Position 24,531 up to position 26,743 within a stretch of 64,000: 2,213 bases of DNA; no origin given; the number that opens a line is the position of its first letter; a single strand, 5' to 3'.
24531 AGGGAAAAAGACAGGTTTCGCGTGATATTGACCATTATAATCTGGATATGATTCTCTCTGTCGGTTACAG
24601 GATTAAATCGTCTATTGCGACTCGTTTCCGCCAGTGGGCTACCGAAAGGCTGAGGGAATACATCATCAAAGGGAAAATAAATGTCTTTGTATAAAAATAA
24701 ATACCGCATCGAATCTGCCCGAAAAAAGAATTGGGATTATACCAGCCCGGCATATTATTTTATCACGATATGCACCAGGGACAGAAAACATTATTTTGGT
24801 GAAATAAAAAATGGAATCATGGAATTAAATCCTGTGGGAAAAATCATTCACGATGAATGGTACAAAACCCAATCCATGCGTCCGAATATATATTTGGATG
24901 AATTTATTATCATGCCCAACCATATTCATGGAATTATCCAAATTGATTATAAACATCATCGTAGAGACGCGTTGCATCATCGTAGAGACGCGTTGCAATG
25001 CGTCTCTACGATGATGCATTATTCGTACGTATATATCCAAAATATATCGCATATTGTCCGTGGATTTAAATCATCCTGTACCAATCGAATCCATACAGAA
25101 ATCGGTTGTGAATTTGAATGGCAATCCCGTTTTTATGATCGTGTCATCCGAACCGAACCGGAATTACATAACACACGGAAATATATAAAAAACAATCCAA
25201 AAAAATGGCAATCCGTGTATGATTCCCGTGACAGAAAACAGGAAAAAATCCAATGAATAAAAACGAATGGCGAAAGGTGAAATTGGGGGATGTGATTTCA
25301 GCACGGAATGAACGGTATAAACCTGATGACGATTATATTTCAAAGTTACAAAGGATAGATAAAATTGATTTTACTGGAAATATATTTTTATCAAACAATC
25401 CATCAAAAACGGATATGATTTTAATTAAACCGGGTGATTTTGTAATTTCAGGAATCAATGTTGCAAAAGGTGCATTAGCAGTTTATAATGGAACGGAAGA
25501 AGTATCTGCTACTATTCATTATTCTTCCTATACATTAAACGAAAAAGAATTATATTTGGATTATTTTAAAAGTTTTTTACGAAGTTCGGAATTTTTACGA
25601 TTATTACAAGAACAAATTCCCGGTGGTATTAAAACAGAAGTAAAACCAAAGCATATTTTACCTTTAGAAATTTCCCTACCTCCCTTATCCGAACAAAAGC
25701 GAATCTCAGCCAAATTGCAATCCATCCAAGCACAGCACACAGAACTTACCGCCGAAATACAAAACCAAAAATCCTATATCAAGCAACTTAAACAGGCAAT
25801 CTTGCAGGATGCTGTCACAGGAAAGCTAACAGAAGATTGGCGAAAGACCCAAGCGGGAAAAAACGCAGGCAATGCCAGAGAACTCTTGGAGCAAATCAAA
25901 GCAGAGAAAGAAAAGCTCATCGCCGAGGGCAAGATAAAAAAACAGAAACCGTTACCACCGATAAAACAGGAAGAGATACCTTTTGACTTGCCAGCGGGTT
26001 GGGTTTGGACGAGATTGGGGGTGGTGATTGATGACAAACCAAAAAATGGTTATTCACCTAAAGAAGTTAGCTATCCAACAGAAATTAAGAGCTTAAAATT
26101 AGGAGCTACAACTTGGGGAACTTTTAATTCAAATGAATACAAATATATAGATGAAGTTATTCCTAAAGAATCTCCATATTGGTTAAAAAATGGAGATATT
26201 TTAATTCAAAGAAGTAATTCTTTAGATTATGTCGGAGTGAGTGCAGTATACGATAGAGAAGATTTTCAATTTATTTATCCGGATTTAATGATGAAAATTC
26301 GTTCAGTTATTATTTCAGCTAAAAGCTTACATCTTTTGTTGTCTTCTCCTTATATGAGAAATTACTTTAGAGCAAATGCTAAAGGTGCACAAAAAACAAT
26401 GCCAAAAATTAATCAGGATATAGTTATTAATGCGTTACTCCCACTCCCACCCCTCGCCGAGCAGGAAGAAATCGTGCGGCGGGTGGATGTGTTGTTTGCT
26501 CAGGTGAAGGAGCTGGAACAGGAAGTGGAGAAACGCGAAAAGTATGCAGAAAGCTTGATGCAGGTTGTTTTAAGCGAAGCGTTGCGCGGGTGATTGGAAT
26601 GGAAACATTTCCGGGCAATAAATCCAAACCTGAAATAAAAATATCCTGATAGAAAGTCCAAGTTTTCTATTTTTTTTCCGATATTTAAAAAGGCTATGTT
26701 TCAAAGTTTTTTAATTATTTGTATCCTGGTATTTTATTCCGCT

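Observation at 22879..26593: Type I RM operon with a truncated rhuM and an IS200/RAYT-like transposase packed between hsdM and hsdS by start/stop overlaps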

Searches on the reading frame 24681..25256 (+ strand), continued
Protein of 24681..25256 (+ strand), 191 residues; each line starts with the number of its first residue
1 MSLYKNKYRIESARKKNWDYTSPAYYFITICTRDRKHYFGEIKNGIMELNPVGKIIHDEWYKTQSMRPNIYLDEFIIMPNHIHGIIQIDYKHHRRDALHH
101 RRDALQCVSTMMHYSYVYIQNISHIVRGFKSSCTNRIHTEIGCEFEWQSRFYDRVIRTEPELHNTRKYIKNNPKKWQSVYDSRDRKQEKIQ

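Call 84: search_protein_families(library=padloc, alignment_id=A2, max_evalue=1e-10)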
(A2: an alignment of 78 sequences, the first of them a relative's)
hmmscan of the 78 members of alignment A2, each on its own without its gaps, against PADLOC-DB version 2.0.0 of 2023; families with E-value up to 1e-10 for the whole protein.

A. member 1, L001:1740-2114:- (125 aa): 0 families

B. families by the number of members that match (of 78 scanned): 148 families (the first 25 are shown)
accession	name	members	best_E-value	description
PDLC03049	REase_I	3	3.2e-147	Type I restriction enzyme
PDLC03047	REase_I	3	1.1e-51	Type I restriction enzyme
PDLC03042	REase_I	3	4.7e-37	Type I restriction enzyme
PDLC03659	mREase_IV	3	1.4e-27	Type IV methyl-directed restriction enzyme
PDLC02707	PbeA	3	5.5e-27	PbeA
PDLC02704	PbeA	3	5e-21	PbeA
PDLC03658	mREase_IV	3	4.2e-20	Type IV methyl-directed restriction enzyme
PDLC01493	Cas7b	2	1.7e-182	CAS-I-B; effector_G7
PDLC03105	Specificity_I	2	5.3e-101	Type I specificity subunit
PDLC03072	Specificity_I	2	5.7e-100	Type I specificity subunit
PDLC03090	Specificity_I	2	2.9e-93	Type I specificity subunit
PDLC03146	Specificity_I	2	7.3e-70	Type I specificity subunit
PDLC03178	Specificity_I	2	4.7e-64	Type I specificity subunit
PDLC03191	Specificity_I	2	2.2e-50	Type I specificity subunit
PDLC03124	Specificity_I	2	2.3e-45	Type I specificity subunit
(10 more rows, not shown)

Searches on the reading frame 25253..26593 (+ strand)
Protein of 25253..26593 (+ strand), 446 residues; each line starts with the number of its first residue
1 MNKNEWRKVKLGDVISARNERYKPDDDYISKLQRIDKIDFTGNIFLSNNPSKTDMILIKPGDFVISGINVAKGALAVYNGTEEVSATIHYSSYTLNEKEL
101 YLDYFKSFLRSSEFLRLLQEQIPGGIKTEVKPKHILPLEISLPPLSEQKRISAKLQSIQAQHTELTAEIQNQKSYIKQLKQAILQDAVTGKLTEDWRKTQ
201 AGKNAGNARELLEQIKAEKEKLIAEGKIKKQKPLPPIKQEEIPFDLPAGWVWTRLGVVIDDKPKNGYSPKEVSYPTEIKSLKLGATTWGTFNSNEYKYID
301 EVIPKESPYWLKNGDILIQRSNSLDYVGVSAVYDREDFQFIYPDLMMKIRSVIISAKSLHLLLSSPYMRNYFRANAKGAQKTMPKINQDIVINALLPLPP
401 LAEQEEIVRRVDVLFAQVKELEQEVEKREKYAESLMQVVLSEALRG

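Call 3: search_protein_families(library=pfam, proteins=[window:25253-26593:+], max_evalue=0.01)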
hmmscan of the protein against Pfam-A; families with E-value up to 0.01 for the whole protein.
window:25253-26593:+ (446 aa): 1 family
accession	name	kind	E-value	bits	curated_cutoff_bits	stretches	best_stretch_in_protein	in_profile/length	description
PF01420.25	Methylase_S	-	9.7e-16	58.9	22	2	5-172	3-165/168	Type I restriction modification DNA specificity domain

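Call 4: search_protein_families(library=ncbifam, proteins=[window:25253-26593:+], max_evalue=0.01)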
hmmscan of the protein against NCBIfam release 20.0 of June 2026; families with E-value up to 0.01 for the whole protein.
window:25253-26593:+ (446 aa): 2 families
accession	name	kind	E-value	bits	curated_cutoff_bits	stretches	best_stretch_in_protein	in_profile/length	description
NF007278.0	PRK09737.1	equivalog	1.1e-42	146.4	662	2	245-446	216-417/461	type I restriction-modification system specificity subunit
NF047740.1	antiphage_MADS5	equivalog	4.9e-08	32.2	400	1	96-181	139-224/461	methylation-associated defense system restriction endonuclease subunit S MAD5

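Call 57: search_protein_families(library=padloc, proteins=[window:25253-26593:+], max_evalue=0.001)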
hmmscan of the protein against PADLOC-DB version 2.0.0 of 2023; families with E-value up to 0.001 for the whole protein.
window:25253-26593:+ (446 aa): 109 families (the best 25 are shown)
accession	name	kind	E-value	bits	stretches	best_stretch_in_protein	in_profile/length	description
PDLC03179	Specificity_I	-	3.3e-64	215.8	2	175-443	325-587/589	Type I specificity subunit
PDLC03151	Specificity_I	-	9.1e-62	207.4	2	258-446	213-403/431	Type I specificity subunit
PDLC03169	Specificity_I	-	7e-56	188.5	1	15-446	27-417/461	Type I specificity subunit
PDLC03076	Specificity_I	-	4.2e-52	176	1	6-421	71-486/488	Type I specificity subunit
PDLC03189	Specificity_I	-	1.4e-46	157.3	1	4-446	8-415/459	Type I specificity subunit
PDLC03127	Specificity_I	-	2.5e-44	150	1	103-446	119-451/571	Type I specificity subunit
PDLC03096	Specificity_I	-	5.8e-42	142.3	2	204-437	321-557/658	Type I specificity subunit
PDLC03079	Specificity_I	-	1.1e-40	138.2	2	238-446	18-215/470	Type I specificity subunit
PDLC03107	Specificity_I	-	5.5e-40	135.7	1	5-438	2-386/392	Type I specificity subunit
PDLC03148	Specificity_I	-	1.3e-39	134.3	1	3-438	32-447/453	Type I specificity subunit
PDLC03087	Specificity_I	-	5.9e-38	128.9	2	246-445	11-211/418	Type I specificity subunit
PDLC03056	Specificity_I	-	2.8e-37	126.5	1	175-424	180-426/590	Type I specificity subunit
PDLC03072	Specificity_I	-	4e-37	126.3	2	245-427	232-416/448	Type I specificity subunit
PDLC03196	Specificity_I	-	2.2e-36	123.3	3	175-259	18-96/792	Type I specificity subunit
PDLC03109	Specificity_I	-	7.1e-36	121.9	1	108-446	139-495/591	Type I specificity subunit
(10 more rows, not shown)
